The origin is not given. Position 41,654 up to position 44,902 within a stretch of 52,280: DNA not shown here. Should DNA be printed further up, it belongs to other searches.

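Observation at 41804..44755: GT4-methyltransferase-GT2 mega-enzyme in the head module: candidate virion glycosylation assembly line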

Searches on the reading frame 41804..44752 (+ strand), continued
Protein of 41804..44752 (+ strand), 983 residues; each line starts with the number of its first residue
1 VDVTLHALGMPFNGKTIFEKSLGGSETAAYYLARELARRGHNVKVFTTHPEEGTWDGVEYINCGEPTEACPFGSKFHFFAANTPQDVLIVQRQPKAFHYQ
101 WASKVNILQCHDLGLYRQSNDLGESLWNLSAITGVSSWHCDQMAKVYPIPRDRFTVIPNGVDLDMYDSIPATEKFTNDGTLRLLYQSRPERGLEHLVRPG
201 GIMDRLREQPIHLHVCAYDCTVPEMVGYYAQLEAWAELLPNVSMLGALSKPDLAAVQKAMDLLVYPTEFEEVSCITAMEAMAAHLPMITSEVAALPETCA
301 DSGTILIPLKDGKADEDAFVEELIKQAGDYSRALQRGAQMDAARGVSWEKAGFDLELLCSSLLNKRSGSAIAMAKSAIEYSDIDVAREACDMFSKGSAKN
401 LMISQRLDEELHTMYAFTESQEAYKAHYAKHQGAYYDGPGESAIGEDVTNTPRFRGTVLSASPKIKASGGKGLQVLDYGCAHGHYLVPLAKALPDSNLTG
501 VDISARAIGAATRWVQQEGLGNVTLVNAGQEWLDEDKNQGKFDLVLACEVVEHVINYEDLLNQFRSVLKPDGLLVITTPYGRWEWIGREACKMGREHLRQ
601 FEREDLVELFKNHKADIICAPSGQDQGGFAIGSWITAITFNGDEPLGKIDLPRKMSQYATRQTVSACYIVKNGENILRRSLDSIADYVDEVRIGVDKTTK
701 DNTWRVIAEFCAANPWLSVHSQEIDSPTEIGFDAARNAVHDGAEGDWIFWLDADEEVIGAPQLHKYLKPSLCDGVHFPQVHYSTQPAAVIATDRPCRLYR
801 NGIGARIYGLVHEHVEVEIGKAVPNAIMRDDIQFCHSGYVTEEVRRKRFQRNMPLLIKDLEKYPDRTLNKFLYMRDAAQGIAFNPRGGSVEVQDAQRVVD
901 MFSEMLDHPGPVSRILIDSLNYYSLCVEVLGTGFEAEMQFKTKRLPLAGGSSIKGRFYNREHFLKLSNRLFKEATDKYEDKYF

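Call 13: find_encoding_contigs(protein=P0073, flank=10000, max_places=3)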
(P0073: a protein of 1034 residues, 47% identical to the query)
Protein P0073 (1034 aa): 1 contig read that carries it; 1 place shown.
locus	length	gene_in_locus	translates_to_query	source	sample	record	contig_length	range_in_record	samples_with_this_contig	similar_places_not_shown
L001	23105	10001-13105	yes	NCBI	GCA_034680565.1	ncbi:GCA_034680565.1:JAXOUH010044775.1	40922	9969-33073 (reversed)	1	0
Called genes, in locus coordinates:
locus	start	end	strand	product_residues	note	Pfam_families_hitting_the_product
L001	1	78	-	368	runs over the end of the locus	PF01757:Acyl_transf_3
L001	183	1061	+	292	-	-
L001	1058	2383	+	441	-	-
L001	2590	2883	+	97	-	-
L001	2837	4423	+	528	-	-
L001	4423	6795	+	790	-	PF06074:Portal_Mu, PF04233:Phage_Mu_F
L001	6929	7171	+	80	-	-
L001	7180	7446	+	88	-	-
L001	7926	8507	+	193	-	-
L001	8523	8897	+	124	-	-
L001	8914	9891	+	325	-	-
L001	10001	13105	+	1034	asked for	PF13439:Glyco_transf_4, PF00534:Glycos_transf_1, PF13692:Glyco_trans_1_4, PF08242:Methyltransf_12, PF13489:Methyltransf_23, PF13649:Methyltransf_25, PF13847:Methyltransf_31, PF00535:Glycos_transf_2, +4 more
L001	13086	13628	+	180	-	-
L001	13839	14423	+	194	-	-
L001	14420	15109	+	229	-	PF04055:Radical_SAM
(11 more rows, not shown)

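Call 14: find_encoding_contigs(protein=P0062, flank=10000, max_places=3)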
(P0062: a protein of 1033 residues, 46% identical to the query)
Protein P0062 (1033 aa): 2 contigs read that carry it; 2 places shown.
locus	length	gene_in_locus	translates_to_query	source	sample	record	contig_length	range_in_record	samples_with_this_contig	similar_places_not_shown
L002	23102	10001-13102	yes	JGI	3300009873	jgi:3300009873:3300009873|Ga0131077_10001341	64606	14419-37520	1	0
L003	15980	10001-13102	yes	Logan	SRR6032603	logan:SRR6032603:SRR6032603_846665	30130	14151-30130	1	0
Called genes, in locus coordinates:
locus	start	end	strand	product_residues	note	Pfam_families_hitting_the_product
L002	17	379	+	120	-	-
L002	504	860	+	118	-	-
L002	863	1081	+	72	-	-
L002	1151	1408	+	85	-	PF13876:Phage_gp49_66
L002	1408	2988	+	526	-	-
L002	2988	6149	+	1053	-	PF21919:P23-45_portal_barrel (faint), PF06074:Portal_Mu, PF04233:Phage_Mu_F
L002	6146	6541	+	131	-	-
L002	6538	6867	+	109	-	-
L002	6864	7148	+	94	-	-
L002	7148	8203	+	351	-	-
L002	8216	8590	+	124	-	-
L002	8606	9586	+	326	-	-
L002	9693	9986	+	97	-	-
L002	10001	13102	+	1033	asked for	PF13439:Glyco_transf_4, PF00534:Glycos_transf_1 (weak), PF13692:Glyco_trans_1_4 (weak), PF02390:Methyltransf_4 (weak), PF08242:Methyltransf_12, PF13489:Methyltransf_23, PF13847:Methyltransf_31, PF00535:Glycos_transf_2, +2 more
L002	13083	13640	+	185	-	-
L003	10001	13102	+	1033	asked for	PF13439:Glyco_transf_4, PF00534:Glycos_transf_1 (weak), PF13692:Glyco_trans_1_4 (weak), PF02390:Methyltransf_4 (weak), PF08242:Methyltransf_12, PF13489:Methyltransf_23, PF13847:Methyltransf_31, PF00535:Glycos_transf_2, +2 more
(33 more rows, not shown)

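Call 17: find_related_loci(query=window:41804-44752:+, collection=viral_contigs, flank=10000)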
Query window:41804-44752:+ (983 aa) in viral_contigs; peptide patterns used: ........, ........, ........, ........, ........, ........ (x = any residue, [..] = any of these).
78 stretches matched a pattern; 74 encode a relative of the query (tblastn E <= 1e-3); 74 distinct loci.
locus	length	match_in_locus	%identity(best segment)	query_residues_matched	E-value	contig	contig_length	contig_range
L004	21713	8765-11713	98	1-983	0e+0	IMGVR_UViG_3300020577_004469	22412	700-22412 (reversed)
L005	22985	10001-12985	49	1-983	0e+0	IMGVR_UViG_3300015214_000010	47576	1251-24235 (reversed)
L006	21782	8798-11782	49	1-983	0e+0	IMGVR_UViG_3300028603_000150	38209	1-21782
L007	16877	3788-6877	49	1-983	0e+0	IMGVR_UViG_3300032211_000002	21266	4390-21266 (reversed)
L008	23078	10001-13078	47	1-983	0e+0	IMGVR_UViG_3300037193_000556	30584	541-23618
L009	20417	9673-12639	48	1-983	0e+0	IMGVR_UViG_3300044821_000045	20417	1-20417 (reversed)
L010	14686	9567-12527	48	1-983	0e+0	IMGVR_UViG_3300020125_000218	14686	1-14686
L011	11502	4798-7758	47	1-983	0e+0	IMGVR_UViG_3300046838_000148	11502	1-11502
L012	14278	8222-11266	46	1-983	0e+0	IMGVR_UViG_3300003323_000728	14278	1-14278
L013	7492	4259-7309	46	1-983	0e+0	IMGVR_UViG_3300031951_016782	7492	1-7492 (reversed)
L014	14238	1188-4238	46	1-983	0e+0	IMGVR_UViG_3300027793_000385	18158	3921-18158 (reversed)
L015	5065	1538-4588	46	1-983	0e+0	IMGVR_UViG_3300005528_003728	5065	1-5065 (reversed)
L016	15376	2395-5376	46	1-983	0e+0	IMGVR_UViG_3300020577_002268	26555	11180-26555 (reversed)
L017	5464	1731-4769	44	1-983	0e+0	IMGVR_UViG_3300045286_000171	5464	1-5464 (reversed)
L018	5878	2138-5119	45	1-982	0e+0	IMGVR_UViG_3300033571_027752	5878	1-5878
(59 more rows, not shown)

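Call 18: find_related_loci(query=window:41804-44752:+, collection=genome_contigs, flank=10000)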
Query window:41804-44752:+ (983 aa) in genome_contigs; peptide patterns used: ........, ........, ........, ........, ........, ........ (x = any residue, [..] = any of these).
44 stretches matched a pattern; 18 encode a relative of the query (tblastn E <= 1e-3); 18 distinct loci.
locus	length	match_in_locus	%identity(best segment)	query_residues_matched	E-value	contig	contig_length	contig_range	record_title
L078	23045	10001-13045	40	1-983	0e+0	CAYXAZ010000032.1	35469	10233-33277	MAG TPA_asm: uncultured Flavobacteriaceae bacterium isolate SRP128015_co3_161 genome assembly, contig: NODE_954_length_3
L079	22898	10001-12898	32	2-983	7e-119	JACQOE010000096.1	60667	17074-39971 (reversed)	MAG: Proteobacteria bacterium isolate NC_groundwater_1273_Ag_S-0.2um_71_98 S_p2_S4_coassembly_k141_3957465, whole genome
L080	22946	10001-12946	38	1-983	0e+0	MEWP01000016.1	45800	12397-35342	MAG: candidate division Zixibacteria bacterium RBG_16_53_22 RBG_16_scaffold_129, whole genome shotgun sequence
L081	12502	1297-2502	47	1-383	4e-100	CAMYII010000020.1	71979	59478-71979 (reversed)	MAG: Acidiferrobacterales bacterium isolate ES_Gamma_002 genome assembly, contig: scaffold_147, whole genome shotgun seq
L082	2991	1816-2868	43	1-336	7e-74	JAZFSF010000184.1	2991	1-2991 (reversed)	MAG: Candidatus Bathyarchaeia archaeon isolate BS1bin.30 BS1bin.30_184, whole genome shotgun sequence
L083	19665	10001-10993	29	9-356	5e-29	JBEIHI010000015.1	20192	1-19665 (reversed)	MAG: Bacteriovoracaceae bacterium isolate Sample-102-S76-bin-194 Sample_102_S76-bin_194-k141_1692760, whole genome shotg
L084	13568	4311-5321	28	9-360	9e-29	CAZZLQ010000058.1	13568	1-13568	MAG TPA_asm: uncultured Bacteriovoracaceae bacterium isolate SRP124364_co1_67 genome assembly, contig: NODE_4911_length_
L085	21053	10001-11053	27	1-366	3e-26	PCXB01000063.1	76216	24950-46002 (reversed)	MAG: Deltaproteobacteria bacterium CG11_big_fil_rev_8_21_14_0_20_45_16 CG11_8_21_14_0.20_scaffold_156_c, whole genome sh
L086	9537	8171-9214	27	10-368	2e-24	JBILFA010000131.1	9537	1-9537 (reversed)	MAG: Bdellovibrionota bacterium isolate ME2016-07-29_3300044622_group7_bin22 Rohwer_bin1192_scaffold_8983_c1, whole geno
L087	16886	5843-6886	28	10-366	5e-22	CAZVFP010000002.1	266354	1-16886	MAG TPA_asm: uncultured Bacteriovoracaceae bacterium isolate SRP219642_co5_553 genome assembly, contig: NODE_22_length_2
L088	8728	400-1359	30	22-365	5e-20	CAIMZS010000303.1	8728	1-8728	MAG: uncultured Anaerolineae bacterium isolate Umea1p4_bin-235 genome assembly, contig: bin-235:303/662, whole genome sh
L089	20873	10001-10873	28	10-317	2e-19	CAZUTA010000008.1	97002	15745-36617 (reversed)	MAG TPA_asm: uncultured Bacteriovoracaceae bacterium isolate SRP219642_co5_127 genome assembly, contig: NODE_236_length_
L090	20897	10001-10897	28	22-352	1e-17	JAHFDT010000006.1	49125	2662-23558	MAG: Myxococcales bacterium isolate nzgw251 NODE_784_length_49126_cov_3.404571, whole genome shotgun sequence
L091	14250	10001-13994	27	11-332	5e-16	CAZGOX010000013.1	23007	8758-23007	MAG TPA_asm: uncultured Opitutaceae bacterium isolate binchicken_co54_35 genome assembly, contig: NODE_3887_length_23007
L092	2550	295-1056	25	22-300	4e-12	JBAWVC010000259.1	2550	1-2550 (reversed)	MAG: Verrucomicrobiota bacterium isolate ELA001 MAG001_259, whole genome shotgun sequence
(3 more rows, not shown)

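Call 43: find_encoding_contigs(protein=P0080, flank=10000, max_places=1)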
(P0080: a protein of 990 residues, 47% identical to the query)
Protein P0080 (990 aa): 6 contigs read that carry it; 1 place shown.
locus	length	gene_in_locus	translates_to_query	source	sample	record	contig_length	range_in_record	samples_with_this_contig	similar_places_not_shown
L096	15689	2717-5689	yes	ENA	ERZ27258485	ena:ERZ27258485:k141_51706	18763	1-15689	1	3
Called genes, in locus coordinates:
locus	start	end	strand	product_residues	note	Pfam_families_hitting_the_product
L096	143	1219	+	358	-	-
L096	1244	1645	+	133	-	-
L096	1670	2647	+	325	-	-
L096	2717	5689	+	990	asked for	PF13439:Glyco_transf_4, PF00534:Glycos_transf_1 (weak), PF13489:Methyltransf_23, PF08241:Methyltransf_11, PF08242:Methyltransf_12, PF13649:Methyltransf_25, PF13847:Methyltransf_31, PF00535:Glycos_transf_2, +4 more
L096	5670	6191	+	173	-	-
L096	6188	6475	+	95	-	-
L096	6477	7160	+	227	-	PF04055:Radical_SAM (weak)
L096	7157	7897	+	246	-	PF04055:Radical_SAM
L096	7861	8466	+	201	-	-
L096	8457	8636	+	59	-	-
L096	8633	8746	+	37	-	-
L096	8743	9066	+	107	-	-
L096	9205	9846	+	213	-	-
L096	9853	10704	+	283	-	-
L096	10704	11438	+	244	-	-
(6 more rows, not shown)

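Call 44: find_encoding_contigs(protein=P0009, flank=10000, max_places=1)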
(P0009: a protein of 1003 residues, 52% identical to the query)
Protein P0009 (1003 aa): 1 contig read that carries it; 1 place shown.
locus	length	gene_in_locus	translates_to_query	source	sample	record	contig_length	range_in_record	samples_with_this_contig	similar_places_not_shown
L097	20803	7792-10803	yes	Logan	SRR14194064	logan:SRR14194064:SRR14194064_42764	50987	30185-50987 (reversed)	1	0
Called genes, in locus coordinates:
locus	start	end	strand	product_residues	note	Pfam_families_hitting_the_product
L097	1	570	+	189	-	?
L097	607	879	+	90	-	-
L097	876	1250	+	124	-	-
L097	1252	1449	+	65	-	-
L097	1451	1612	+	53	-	-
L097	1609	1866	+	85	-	-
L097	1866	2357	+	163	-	-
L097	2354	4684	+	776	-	-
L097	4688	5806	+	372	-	PF10123:Mu-like_Pro_N (faint)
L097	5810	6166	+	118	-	-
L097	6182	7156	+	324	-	-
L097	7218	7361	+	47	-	-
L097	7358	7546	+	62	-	-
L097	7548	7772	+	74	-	-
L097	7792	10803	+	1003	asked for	PF13439:Glyco_transf_4, PF13692:Glyco_trans_1_4, PF00534:Glycos_transf_1, PF02390:Methyltransf_4 (weak), PF13489:Methyltransf_23, PF13847:Methyltransf_31, PF08242:Methyltransf_12, PF00535:Glycos_transf_2, +3 more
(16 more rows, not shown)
